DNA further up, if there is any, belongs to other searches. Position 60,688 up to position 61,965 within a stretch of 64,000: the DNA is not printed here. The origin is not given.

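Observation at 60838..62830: Second hydrolase-partner module: M15 peptidase with two PG-binding domains but no secretion signal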

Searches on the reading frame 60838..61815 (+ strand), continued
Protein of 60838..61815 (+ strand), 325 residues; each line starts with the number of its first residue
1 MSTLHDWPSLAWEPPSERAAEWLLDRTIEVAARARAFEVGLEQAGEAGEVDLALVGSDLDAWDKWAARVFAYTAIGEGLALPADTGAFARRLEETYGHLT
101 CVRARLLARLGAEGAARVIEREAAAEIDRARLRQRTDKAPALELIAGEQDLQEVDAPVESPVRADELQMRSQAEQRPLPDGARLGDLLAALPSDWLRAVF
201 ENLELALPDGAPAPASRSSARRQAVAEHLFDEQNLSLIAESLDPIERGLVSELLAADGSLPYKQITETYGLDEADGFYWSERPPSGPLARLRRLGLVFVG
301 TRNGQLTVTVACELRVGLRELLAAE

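Call 70: find_related_loci(query=A2, collection=metagenome_contigs, flank=5000)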
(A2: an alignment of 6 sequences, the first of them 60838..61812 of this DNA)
Query A2 (325 aa) in metagenome_contigs; peptide patterns used: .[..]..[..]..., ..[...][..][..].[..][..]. (x = any residue, [..] = any of these).
600 stretches matched a pattern (row limit reached: there are more); 4 encode a relative of the query (tblastn E <= 1e-3); 4 distinct loci.
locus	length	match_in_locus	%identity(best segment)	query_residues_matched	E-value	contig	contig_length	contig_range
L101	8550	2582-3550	80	1-323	1e-165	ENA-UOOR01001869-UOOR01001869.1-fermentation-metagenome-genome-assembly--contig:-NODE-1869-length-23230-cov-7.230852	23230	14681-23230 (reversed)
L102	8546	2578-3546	80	1-323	1e-165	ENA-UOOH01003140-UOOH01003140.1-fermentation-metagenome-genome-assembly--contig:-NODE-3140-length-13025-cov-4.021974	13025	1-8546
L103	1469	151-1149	40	6-322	2e-68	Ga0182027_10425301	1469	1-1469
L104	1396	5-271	48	235-323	1e-13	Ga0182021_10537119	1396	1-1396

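Call 71: search_solved_structures(query=L013:3528-4004:-, max_evalue=1, show_alignments=1)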
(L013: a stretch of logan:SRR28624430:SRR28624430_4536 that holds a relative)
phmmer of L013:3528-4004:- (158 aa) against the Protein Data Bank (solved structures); distinct sequences matched with E-value up to 1: 6.
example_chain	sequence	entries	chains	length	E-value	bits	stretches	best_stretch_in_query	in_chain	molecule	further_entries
9hvi_H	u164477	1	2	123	0.14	15.3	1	32-81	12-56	Nano body 8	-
9hvk_P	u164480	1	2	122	0.15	15.1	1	32-81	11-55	Nanobody 8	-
6xxp_A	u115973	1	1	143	0.17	14.9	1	32-81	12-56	NB_37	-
6xxo_A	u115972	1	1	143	0.18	14.8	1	32-81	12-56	NB_8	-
9hvl_H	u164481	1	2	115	0.39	13.8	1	34-81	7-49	Nanobody 37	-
1ypf_A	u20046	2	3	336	0.56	13.3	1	10-66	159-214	GMP reductase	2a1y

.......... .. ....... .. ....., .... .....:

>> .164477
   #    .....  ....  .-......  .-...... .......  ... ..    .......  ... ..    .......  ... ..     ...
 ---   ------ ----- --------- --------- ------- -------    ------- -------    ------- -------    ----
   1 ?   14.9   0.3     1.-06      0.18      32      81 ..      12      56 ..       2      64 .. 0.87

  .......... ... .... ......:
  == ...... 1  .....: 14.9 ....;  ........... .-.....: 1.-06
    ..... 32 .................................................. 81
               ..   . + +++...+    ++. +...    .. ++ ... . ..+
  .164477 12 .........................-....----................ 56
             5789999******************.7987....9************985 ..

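Call 73: search_protein_families(library=ncbifam, proteins=[L013:3528-4004:-], max_evalue=0.05)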
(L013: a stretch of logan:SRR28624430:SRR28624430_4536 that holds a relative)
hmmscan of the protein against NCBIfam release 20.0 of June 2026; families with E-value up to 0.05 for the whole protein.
L013:3528-4004:- (158 aa): 1 family
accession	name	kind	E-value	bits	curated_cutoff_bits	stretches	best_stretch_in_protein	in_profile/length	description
TIGR02594.1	TIGR02594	subfamily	0.00057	20.2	70.55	1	44-69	36-61/132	TIGR02594 family protein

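Call 74: search_protein_families(library=phrogs, proteins=[L013:3528-4004:-, window:60838-61812:+], max_evalue=0.001)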
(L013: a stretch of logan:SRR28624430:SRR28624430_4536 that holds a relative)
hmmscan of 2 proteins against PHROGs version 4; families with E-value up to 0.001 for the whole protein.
L013:3528-4004:- (158 aa): 3 families
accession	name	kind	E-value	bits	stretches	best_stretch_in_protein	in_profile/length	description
phrog_21825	-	lysis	4.7e-06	27.3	1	39-95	35-98/289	endolysin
phrog_21357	-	lysis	5.5e-06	27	1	16-63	6-56/225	endolysin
phrog_9589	-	lysis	6.1e-06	27.3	1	14-87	4-89/281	endolysin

window:60838-61812:+ (325 aa): 0 families

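Call 87: find_homologous_proteins(query=L013:3528-4004:-, max_evalue=0.001)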
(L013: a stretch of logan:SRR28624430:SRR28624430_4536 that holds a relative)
Query L013:3528-4004:- (158 aa): 22 proteins with E <= 0.001 among 142 candidates.
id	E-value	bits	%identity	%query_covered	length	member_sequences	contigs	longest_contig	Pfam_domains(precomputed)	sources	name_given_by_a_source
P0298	1.4e-102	359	100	100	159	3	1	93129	PF05257.23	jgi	jgi:hypothetical protein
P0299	3.9e-84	299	85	100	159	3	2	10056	-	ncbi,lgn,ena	-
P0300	1.9e-62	228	64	97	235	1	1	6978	PF05257.23,PF01476.27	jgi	jgi:LysM repeat protein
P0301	2.2e-61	225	66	92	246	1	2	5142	PF05257.23,PF01476.27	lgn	-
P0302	8.0e-61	223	63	93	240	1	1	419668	PF05257.23,PF01476.27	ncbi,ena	-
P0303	1.4e-60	222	66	92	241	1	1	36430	PF05257.23,PF01476.27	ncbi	-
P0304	2.0e-60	221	62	93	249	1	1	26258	PF05257.23,PF01476.27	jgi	jgi:spore coat assembly protein SafA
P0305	3.5e-60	221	62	93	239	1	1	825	PF05257.23,PF01476.27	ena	-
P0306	8.4e-60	219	59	100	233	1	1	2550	PF05257.23,PF01476.27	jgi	jgi:spore coat assembly protein SafA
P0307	1.1e-59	219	63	93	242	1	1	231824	PF05257.23,PF01476.27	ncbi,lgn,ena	ncbi:MAG: SafA/ExsA family spore coat assembly protein [Myxococcaceae bacterium]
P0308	2.4e-59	218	62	93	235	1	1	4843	PF05257.23,PF01476.27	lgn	-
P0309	5.7e-59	217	63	92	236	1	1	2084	PF05257.23,PF01476.27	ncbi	ncbi:MAG: SafA/ExsA family spore coat assembly protein [Myxococcales bacterium]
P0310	9.7e-59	216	62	93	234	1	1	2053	PF05257.23,PF01476.27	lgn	-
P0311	1.2e-58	216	61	98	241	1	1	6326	PF01476.27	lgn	-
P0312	5.0e-58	214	58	100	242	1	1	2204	PF01476.27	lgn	-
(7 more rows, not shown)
